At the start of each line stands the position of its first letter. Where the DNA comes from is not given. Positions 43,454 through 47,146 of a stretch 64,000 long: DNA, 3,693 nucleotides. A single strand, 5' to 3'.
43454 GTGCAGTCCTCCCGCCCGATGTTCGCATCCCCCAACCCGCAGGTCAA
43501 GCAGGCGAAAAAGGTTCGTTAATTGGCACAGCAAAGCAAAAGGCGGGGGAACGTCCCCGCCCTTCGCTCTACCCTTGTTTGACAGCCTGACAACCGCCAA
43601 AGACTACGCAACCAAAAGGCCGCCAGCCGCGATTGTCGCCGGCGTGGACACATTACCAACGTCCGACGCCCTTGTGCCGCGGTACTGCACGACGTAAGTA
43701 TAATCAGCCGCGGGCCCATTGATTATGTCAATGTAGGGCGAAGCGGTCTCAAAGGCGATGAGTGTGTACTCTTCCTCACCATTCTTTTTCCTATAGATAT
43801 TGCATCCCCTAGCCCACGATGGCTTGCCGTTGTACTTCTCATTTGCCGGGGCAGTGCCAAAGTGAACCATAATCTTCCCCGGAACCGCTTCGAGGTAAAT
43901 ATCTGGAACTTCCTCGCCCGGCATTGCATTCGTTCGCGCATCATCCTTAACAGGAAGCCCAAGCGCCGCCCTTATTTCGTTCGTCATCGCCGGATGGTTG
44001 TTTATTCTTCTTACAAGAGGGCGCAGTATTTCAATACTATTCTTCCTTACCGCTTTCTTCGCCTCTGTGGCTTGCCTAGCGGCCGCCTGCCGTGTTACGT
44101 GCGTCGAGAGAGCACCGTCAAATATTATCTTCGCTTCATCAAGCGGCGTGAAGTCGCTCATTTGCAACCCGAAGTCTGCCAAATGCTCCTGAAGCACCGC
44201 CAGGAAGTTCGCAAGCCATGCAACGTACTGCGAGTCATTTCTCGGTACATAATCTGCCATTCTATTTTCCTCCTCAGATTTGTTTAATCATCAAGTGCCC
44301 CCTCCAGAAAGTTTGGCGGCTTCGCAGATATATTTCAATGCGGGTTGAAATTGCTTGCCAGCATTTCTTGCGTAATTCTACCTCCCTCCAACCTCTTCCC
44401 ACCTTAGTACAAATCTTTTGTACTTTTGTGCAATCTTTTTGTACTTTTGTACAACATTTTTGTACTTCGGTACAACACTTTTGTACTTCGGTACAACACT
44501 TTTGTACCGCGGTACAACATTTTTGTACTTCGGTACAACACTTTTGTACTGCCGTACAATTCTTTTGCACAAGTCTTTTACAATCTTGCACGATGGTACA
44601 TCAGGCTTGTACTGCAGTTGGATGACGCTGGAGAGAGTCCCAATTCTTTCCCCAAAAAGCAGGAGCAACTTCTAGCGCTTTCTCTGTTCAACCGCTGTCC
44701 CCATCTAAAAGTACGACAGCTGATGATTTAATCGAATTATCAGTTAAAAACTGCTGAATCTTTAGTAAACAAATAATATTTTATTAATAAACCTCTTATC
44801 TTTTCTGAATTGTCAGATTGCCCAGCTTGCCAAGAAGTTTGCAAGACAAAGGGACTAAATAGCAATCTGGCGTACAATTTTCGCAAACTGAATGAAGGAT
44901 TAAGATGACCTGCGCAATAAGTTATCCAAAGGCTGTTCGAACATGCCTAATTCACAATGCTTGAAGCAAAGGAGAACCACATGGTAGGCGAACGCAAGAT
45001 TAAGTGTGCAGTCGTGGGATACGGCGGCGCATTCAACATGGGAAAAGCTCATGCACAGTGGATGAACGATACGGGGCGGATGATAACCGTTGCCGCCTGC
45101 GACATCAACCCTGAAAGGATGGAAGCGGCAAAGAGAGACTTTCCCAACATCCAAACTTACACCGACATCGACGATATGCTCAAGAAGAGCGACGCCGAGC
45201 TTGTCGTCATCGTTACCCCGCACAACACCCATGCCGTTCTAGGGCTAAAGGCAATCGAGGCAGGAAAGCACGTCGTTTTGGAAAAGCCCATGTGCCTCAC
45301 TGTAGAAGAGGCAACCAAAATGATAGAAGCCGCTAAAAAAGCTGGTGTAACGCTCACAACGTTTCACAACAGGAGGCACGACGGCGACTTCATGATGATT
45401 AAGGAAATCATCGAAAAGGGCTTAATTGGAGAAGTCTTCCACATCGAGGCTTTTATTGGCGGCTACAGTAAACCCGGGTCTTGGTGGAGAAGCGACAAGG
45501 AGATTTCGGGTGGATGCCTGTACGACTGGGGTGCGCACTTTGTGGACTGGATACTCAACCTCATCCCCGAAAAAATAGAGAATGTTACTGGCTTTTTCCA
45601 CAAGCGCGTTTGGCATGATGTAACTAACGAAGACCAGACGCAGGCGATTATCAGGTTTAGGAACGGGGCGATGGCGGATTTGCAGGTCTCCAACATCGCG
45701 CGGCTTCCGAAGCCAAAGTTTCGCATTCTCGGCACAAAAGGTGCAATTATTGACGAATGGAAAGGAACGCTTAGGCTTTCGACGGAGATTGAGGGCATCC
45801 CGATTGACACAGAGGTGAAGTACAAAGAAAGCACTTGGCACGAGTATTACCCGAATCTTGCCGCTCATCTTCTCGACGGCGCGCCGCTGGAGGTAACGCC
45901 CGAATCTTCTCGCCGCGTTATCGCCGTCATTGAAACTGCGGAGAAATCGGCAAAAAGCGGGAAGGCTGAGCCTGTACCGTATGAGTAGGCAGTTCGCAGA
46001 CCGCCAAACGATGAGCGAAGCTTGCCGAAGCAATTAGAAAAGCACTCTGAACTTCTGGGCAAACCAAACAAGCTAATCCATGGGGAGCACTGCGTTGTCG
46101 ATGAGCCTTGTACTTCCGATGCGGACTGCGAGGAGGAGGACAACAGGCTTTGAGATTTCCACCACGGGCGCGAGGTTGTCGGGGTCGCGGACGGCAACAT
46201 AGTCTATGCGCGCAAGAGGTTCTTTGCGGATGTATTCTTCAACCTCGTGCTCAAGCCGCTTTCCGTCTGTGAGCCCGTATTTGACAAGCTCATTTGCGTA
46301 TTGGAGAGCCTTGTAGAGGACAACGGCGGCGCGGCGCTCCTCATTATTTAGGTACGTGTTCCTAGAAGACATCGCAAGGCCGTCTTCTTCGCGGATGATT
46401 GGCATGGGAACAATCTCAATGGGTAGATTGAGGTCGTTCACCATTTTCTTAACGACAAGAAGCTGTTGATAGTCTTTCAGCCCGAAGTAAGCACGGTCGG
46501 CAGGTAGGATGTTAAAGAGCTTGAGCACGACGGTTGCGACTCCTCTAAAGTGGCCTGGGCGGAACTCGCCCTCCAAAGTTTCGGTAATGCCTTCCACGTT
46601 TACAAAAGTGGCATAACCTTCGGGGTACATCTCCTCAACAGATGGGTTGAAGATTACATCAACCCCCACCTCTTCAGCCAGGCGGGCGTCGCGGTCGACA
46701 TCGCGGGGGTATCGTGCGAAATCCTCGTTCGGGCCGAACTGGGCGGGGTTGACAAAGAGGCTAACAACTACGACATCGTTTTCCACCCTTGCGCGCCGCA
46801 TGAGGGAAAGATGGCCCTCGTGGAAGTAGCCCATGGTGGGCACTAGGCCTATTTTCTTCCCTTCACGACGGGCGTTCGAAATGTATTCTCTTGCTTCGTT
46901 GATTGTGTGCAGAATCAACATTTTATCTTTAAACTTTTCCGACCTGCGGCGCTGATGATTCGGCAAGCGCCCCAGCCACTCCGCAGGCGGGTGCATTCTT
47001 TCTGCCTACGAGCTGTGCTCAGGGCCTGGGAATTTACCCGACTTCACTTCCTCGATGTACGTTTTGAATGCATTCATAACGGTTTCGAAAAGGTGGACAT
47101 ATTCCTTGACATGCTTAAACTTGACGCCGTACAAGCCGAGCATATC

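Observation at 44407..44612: Helically phased array of ~10 tandem 21-bp units made of alternating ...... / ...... half-sites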

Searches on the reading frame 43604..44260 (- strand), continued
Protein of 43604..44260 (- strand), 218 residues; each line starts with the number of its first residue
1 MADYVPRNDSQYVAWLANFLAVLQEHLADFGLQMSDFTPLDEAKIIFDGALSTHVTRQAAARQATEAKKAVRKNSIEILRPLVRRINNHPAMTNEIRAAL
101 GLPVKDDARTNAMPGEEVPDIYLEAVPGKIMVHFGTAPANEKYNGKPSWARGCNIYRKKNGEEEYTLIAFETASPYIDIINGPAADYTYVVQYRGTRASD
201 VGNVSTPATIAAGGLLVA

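Call 60: find_encoding_contigs(protein=P0185, flank=4000, max_places=1)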
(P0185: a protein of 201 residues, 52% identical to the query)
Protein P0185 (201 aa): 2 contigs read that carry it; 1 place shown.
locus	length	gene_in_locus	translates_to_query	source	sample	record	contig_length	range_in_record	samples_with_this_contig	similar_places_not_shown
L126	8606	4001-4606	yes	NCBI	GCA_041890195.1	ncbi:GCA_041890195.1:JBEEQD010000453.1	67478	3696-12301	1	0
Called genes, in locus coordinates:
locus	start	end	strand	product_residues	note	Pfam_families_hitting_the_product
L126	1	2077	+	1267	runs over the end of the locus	PF03412:Peptidase_C39, PF25023:TEN_YD-shell (weak), PF05593:RHS_repeat (weak)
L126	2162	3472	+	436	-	PF13435:Cytochrome_C554, PF14522:Cytochrome_C7 (faint)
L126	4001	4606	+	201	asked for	-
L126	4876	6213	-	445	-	-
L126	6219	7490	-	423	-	PF12832:MFS_1_like (weak), PF07690:MFS_1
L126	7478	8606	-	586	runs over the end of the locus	PF02129:Peptidase_S15, PF08530:PepX_C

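Call 61: find_encoding_contigs(protein=P0143, flank=4000, max_places=1)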
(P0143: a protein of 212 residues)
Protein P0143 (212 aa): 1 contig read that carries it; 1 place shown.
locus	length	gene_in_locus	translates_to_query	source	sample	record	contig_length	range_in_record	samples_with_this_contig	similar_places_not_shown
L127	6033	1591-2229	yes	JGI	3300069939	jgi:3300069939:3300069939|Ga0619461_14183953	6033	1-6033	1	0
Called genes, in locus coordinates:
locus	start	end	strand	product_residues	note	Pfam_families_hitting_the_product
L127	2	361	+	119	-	PF01261:AP_endonuc_2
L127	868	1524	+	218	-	-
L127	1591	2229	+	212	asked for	-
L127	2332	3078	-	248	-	-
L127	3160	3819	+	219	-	PF13489:Methyltransf_23 (weak), PF13649:Methyltransf_25, PF13847:Methyltransf_31, PF08241:Methyltransf_11, PF08242:Methyltransf_12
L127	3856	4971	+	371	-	PF04015:DUF362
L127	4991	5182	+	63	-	-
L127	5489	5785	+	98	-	PF00076:RRM_1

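Call 62: find_encoding_contigs(protein=P0182, flank=4000, max_places=1)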
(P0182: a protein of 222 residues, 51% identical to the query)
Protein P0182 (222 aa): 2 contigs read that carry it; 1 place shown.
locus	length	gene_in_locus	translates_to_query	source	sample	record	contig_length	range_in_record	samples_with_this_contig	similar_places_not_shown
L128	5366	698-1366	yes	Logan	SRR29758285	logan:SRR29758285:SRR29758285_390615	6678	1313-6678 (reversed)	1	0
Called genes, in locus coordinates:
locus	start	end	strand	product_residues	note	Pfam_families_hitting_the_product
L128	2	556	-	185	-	?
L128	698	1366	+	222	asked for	-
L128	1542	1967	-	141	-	PF02566:OsmC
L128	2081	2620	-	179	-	-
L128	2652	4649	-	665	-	PF01074:Glyco_hydro_38N, PF16477:DUF5054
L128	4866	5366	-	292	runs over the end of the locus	PF04909:Amidohydro_2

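Call 81: find_encoding_contigs(protein=P0188, flank=4000, max_places=1)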
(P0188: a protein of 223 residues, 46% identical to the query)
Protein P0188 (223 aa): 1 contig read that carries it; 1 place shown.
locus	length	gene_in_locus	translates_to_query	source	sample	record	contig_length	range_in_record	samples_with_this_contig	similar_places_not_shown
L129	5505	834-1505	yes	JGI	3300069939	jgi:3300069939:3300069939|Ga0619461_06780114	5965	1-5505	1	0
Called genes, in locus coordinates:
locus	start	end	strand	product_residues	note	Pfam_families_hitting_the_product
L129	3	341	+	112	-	?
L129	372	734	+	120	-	-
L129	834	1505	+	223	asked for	-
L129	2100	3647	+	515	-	PF00117:GATase, PF07722:Peptidase_C26, PF02540:NAD_synthase (weak), PF00958:GMP_synt_C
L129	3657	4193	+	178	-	PF00156:Pribosyltran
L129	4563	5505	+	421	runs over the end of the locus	PF07498:Rho_N, PF07497:Rho_RNA_bind, PF00006:ATP-synt_ab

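Call 82: find_encoding_contigs(protein=P0179, flank=3000, max_places=1)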
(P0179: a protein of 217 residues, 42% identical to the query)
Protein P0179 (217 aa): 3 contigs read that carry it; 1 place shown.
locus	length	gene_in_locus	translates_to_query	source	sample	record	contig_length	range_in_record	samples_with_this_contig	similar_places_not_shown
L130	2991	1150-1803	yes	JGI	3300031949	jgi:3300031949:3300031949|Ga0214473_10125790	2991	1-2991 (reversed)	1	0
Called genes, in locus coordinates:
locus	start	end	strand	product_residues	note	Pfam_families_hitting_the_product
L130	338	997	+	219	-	-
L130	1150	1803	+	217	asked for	-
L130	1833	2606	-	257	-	PF04542:Sigma70_r2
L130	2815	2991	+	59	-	?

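Call 84: search_protein_families(library=ncbifam, proteins=[L130:1833-2606:-], max_evalue=0.001)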
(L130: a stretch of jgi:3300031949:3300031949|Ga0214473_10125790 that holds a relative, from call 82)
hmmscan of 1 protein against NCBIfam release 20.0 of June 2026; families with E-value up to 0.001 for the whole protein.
L130:1833-2606:- (257 aa): 38 families (the best 25 are shown)
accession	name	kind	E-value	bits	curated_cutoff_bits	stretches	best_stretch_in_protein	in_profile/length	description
NF005644.0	PRK07408.1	subfamily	4.3e-14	52.8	261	1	25-95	42-112/258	RNA polymerase sigma factor SigF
TIGR02980.1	SigBFG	subfamily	1.3e-13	51.2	234.35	1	31-96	23-88/227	SigB/SigF/SigG family RNA polymerase sigma factor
TIGR02479.1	FliA_WhiG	subfamily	7.2e-12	45.5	189.6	1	37-80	25-68/224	FliA/WhiG family RNA polymerase sigma factor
TIGR02937.1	sigma70-ECF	superfamily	4e-11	42.8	42.9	1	35-206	25-159/165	sigma-70 family RNA polymerase sigma factor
NF004052.0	PRK05572.1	subfamily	6.1e-10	39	311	1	33-83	54-104/252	SigF/SigG family RNA polymerase sporulation sigma factor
NF006071.0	PRK08215.1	equivalog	6.4e-10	39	372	1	33-90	59-115/258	RNA polymerase sporulation sigma factor SigG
TIGR02997.1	Sig70-cyanoRpoD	subfamily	7.8e-10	38.5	384.5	1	31-95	94-158/298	RNA polymerase sigma factor, RpoD/SigA family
NF005693.0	PRK07500.1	equivalog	7.8e-10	38.3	315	1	39-89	68-118/289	RNA polymerase factor sigma-32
TIGR02941.1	Sigma_B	equivalog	1.4e-09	37.8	315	1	31-95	49-113/255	RNA polymerase sigma factor SigB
TIGR02885.1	spore_sigF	equivalog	1.5e-09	38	321.45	1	33-89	33-88/231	RNA polymerase sporulation sigma factor SigF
NF041931.2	MzaA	equivalog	2.3e-09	36.6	800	1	31-93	495-557/726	MZA anti-phage system associated sigma-70 family RNA polymerase sigma factor MzaA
NF004615.0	PRK05949.1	subfamily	2.4e-09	36.5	530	1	30-95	110-175/327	RNA polymerase sigma factor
NF005413.0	PRK06986.1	subfamily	6.2e-09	36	201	1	20-77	31-82/241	RNA polymerase sigma factor FliA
NF005642.0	PRK07405.1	subfamily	6.4e-09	35.4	524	1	30-95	101-166/318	RNA polymerase sigma factor SigD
TIGR02392.1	rpoH_proteo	equivalog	6.9e-09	35.7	323.1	1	31-94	55-118/270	RNA polymerase sigma factor RpoH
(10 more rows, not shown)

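Call 93: search_protein_families(library=padloc, proteins=[window:43604-44260:-, P0093, P0137, P0016], max_evalue=1)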
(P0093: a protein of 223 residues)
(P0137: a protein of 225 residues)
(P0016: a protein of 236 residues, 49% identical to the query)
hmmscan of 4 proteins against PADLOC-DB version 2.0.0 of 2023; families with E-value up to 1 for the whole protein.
window:43604-44260:- (218 aa): 0 families

P0093 (223 aa): 0 families

P0137 (225 aa): 0 families

P0016 (236 aa): 0 families

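Call 94: search_solved_structures(query=A1, max_evalue=1)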
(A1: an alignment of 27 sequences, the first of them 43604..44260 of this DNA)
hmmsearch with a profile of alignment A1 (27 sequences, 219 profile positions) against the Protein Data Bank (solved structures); distinct sequences matched with E-value up to 1: 8.
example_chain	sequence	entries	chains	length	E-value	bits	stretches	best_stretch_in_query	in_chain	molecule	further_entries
6tzw_A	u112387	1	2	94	0.13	15.2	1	25-86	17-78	Protein bicaudal D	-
4bl6_A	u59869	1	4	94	0.26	14.2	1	25-86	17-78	PROTEIN BICAUDAL D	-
3a8n_A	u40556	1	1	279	0.46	13.4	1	47-109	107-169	T-lymphoma invasion and metastasis-inducing protein 1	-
6spd_H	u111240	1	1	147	0.47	13.4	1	43-108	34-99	50S ribosomal protein L9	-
7unr_H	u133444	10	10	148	0.47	13.3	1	43-108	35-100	50S ribosomal protein L9 | Large ribosomal subunit protein bL9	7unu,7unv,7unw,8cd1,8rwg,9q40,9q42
5zgn_A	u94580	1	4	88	0.5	13.3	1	23-100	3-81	KacA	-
2jee_A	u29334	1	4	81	0.59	13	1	19-88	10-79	CELL DIVISION PROTEIN ZAPB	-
4k2p_A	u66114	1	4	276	0.62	13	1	47-113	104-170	T-lymphoma invasion and metastasis-inducing protein 1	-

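Call 101: list_cluster_members(proteins=[P0016, P0013, P0009, P0185, P0187, P0024])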
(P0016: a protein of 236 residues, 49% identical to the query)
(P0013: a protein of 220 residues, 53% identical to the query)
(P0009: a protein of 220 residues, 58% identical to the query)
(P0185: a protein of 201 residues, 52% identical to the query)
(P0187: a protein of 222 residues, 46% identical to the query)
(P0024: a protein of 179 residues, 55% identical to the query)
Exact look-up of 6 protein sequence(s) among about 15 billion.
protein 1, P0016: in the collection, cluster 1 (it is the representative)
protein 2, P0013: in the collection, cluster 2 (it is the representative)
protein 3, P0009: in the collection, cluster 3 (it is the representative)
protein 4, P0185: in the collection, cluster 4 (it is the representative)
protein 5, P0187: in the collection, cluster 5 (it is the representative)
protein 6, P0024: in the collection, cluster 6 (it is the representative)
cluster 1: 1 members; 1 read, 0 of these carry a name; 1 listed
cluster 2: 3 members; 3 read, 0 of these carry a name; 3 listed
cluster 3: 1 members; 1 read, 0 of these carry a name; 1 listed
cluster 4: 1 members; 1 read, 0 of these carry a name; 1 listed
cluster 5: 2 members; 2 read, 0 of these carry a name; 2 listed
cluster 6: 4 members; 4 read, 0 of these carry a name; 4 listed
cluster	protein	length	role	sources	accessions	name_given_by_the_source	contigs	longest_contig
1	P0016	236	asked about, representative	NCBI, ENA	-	-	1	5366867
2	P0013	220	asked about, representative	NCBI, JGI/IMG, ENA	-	-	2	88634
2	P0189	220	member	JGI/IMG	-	-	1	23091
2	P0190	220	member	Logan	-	-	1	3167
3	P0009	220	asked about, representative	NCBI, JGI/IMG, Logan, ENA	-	-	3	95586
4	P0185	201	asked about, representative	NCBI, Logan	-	-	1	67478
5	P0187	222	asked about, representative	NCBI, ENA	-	-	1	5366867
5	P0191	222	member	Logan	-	-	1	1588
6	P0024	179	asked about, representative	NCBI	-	-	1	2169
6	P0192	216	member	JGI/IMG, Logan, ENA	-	-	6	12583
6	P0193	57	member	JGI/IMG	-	-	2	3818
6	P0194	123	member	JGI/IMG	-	-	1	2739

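Call 105: search_dna_similar(query=P0137, collection=plasmids, mode=protein, max_evalue=0.001, max_rows=15)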
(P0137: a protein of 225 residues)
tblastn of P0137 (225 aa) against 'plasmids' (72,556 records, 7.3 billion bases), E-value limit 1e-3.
No match.

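Call 106: search_dna_similar(query=window:43604-44260:-, collection=plasmids, mode=protein, max_evalue=0.001, max_rows=15)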
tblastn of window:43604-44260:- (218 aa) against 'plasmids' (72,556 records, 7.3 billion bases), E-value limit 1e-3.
No match.

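Call 107: search_dna_similar(query=P0137, collection=phages, mode=protein, max_evalue=0.001, max_rows=15)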
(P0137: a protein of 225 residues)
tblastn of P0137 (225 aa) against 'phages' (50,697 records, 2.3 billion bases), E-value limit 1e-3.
No match.

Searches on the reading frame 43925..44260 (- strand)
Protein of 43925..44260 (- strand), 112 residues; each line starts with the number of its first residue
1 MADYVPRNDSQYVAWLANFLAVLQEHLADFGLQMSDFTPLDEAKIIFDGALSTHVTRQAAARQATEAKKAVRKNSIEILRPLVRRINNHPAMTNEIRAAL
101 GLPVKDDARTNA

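Call 75: predict_structure(alignment_id=A4)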
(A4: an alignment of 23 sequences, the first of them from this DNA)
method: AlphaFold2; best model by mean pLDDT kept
length: 112 residues; sequences in the alignment: 23
mean_pLDDT: 90.6   pTM: 0.61
mean pLDDT of the five models: 90.6, 90.3, 89.4, 88.0, 87.9
residues with pLDDT >= 90: 94; 70-90: 10; 50-70: 4; < 50: 4
segments of 3 or more residues with pLDDT < 50: 109-112
pLDDT, mean of each block of 10 residues (from residue 1): 85 94 93 92 94 97 98 98 93 92 72 41
secondary structure, 60 per line:
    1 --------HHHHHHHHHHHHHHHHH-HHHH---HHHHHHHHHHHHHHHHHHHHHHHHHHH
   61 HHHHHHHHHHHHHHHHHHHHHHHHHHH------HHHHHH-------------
elements in order: H9-25 H27-30 H34-87 H94-99

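Call 79: fold_search(model_id=the predicted structure, library=pdb)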
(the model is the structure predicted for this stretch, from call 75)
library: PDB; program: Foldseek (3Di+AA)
matches with E <= 10: 15; with E <= 0.001: 0
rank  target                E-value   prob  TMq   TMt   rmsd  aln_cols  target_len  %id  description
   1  5xyi_S                3.7e+00  0.10  0.19  0.16   7.2        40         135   22  Small subunit of Trichomonas vaginalis ribosome (released 2017-08-30)
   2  6swc_O                3.7e+00  0.08  0.16  0.13   7.5        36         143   30  IC2B model of cryo-EM structure of a full archaeal ribosomal translation initiation complex devoid of aIF1 in P. abyss (released 2020-02-19)
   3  7zhg_O                3.7e+00  0.06  0.14  0.12   7.4        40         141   30  High-resolution cryo-EM structure of Pyrococcus abyssi 30S ribosomal subunit bound to mRNA and initiator tRNA anticodo (released 2022-06-29)
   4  1vf7_H                6.5e+00  0.13  0.32  0.16   2.6        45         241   11  Crystal structure of the membrane fusion protein, MexA of the multidrug transporter (released 2004-05-25)
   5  8hqo_B                7.0e+00  0.08  0.17  0.06   3.7        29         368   34  Neck of DT57C bacteriophage in the full state (released 2023-12-13)
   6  8c3a_DF               7.0e+00  0.07  0.19  0.16   6.9        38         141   24  Crystal structure of ailanthone bound to the Candida albicans 80S ribosome (released 2024-01-10)
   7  7qep_O5               7.0e+00  0.03  0.26  0.25  16.7       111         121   18  Cryo-EM structure of the ribosome from Encephalitozoon cuniculi (released 2022-02-09)
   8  6q8y_H                7.5e+00  0.07  0.19  0.16   7.2        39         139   26  Cryo-EM structure of the mRNA translating and degrading yeast 80S ribosome-Xrn1 nuclease complex (released 2019-03-13)
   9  6skf_Ap               8.1e+00  0.06  0.17  0.14   7.4        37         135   32  Cryo-EM Structure of T. kodakarensis 70S ribosome (released 2020-07-29)
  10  4goe_B                8.1e+00  0.05  0.20  0.34   4.3        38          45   18  Crystal structure of the SGTA homodimerization domain with a covalent modification of a single C38 (released 2012-11-21)
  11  1hjq                  8.7e+00  0.12  0.23  0.08   2.8        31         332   22  Structure of two fungal beta-1,4-galactanases: searching for the basis for temperature and pH optimum. (released 2003-07-25)
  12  8ga8_H                8.7e+00  0.06  0.42  0.33  20.6       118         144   12  Structure of the yeast (HDAC) Rpd3L complex (released 2023-07-12)
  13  8rxh_SR               8.7e+00  0.06  0.18  0.15   7.3        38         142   21  CRYO-EM STRUCTURE OF LEISHMANIA MAJOR 80S RIBOSOME WITH A/P/E-site tRNA AND mRNA : PARENTAL STRAIN (released 2024-05-15)
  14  9axt_AV               8.7e+00  0.05  0.18  0.15   7.0        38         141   24  Non-translating S. pombe ribosome (released 2024-10-16)
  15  8tzx_A                9.3e+00  0.10  0.15  0.05   1.8        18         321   22  Ternary complex structure of Cereblon-DDB1 bound to WIZ(ZF7) and the molecular glue dWIZ-1 (released 2024-07-10)

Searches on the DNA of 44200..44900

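Call 77: search_rna_families(source=window, start=44200, end=44900, threshold=evalue, max_evalue=10)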
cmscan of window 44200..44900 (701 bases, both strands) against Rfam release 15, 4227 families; matches with E-value up to 10: 16.
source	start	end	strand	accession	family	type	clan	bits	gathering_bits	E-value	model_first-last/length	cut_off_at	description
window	44490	44552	-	RF03640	mir-3747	Gene; miRNA;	-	21.7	63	0.1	1-67/67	no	mir-3747 microRNA precursor family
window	44480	44560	+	RF00906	MIR1120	Gene; miRNA;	-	20.8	86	0.22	1-87/87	no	MIR1120/MIR1122 microRNA precursor family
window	44495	44542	+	RF00989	mir-492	Gene; miRNA;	-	20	76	0.056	1-75/75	no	mir-492 microRNA precursor family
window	44470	44528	+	RF04108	mir-2513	Gene; miRNA;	-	19.7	89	0.52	1-120/120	no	mir-2513 microRNA precursor family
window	44451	44526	+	RF04205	MIR2606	Gene; miRNA;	-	18.4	139.7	6.9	1-165/165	no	MIR2606 microRNA precursor family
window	44470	44528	-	RF04108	mir-2513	Gene; miRNA;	-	18.1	89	1.3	1-120/120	no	mir-2513 microRNA precursor family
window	44454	44503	+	RF00713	mir-239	Gene; miRNA;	-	17.8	49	0.68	1-74/74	no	mir-239 microRNA precursor family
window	44486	44548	+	RF03718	mir-2804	Gene; miRNA;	-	17.3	86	2.8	1-78/78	no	mir-2804 microRNA precursor family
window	44439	44538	+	RF04241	mir-5014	Gene; miRNA;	-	17.2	101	1.4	1-123/123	no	mir-5014 microRNA precursor family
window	44437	44541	+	RF00648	MIR396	Gene; miRNA;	-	16.7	80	2.3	1-118/118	no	MIR396 microRNA precursor family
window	44523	44561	+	RF03523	mir-4703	Gene; miRNA;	-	16.4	88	2.8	1-61/61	no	mir-4703 microRNA precursor family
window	44840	44891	+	RF00158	SNORD82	Gene; snRNA; snoRNA; CD-box;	-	16.4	43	2.8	12-65/70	no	Small nucleolar RNA SNORD82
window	44517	44566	+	RF00713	mir-239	Gene; miRNA;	-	15.8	49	2.5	1-74/74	no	mir-239 microRNA precursor family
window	44820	44893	-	RF03471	mir-745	Gene; miRNA;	-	15.2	62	4.6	1-77/77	no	mir-745 microRNA precursor family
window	44481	44558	+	RF03377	mir-960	Gene; miRNA;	-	15.2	100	7.9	1-93/93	no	mir-960 microRNA precursor family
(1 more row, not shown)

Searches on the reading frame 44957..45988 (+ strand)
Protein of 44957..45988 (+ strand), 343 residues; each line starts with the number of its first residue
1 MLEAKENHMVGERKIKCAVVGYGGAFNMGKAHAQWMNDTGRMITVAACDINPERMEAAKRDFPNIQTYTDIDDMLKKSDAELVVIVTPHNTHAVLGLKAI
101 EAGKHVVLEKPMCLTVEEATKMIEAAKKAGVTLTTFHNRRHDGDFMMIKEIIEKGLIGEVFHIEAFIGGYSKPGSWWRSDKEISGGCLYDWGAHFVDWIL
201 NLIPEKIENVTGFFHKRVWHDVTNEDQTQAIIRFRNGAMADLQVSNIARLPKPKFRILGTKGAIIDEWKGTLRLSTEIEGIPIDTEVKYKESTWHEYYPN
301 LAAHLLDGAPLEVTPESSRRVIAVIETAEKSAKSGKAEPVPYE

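Call 8: search_protein_families(library=pfam, proteins=[window:44957-45988:+], max_evalue=0.01)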
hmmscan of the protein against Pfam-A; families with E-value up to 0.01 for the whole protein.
window:44957-45988:+ (343 aa): 6 families
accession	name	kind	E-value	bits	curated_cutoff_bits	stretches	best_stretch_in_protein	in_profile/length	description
PF01408.29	GFO_IDH_MocA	-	1.3e-28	100.5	24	1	15-135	1-118/120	Oxidoreductase family, NAD-binding Rossmann fold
PF22725.1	GFO_IDH_MocA_C3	-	1.5e-27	96.5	27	1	146-264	2-123/124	GFO/IDH/MocA C-terminal domain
PF02894.22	GFO_IDH_MocA_C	-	8.6e-22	78.4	22.9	1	149-340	1-216/218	Oxidoreductase family, C-terminal alpha/beta domain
PF03447.22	NAD_binding_3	-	2.5e-07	31.9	24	1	48-133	28-113/116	Homoserine dehydrogenase, NAD binding domain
PF07991.19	KARI_N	-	2.9e-05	24.1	20.6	1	16-99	6-80/165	Acetohydroxy acid isomeroreductase, NADPH-binding domain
PF02629.25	CoA_binding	-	0.0033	18.6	22.3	0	14-104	3-88/97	CoA binding domain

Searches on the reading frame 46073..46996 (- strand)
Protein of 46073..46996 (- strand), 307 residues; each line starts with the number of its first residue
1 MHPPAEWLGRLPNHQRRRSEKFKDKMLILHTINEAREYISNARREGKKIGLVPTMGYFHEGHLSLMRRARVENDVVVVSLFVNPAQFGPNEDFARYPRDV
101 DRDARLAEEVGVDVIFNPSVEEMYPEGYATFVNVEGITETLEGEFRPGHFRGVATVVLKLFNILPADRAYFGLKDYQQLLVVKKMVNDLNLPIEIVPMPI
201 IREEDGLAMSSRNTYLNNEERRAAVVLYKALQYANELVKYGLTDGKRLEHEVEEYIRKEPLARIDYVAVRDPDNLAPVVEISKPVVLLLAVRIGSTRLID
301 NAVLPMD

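Call 8: search_protein_families(library=pfam, proteins=[window:46073-46996:-], max_evalue=0.01)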
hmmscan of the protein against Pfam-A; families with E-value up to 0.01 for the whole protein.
window:46073-46996:- (307 aa): 1 family
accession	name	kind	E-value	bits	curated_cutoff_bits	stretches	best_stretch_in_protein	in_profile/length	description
PF02569.21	Pantoate_ligase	-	1.2e-111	372.6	20.7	1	28-302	2-267/268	Pantoate-beta-alanine ligase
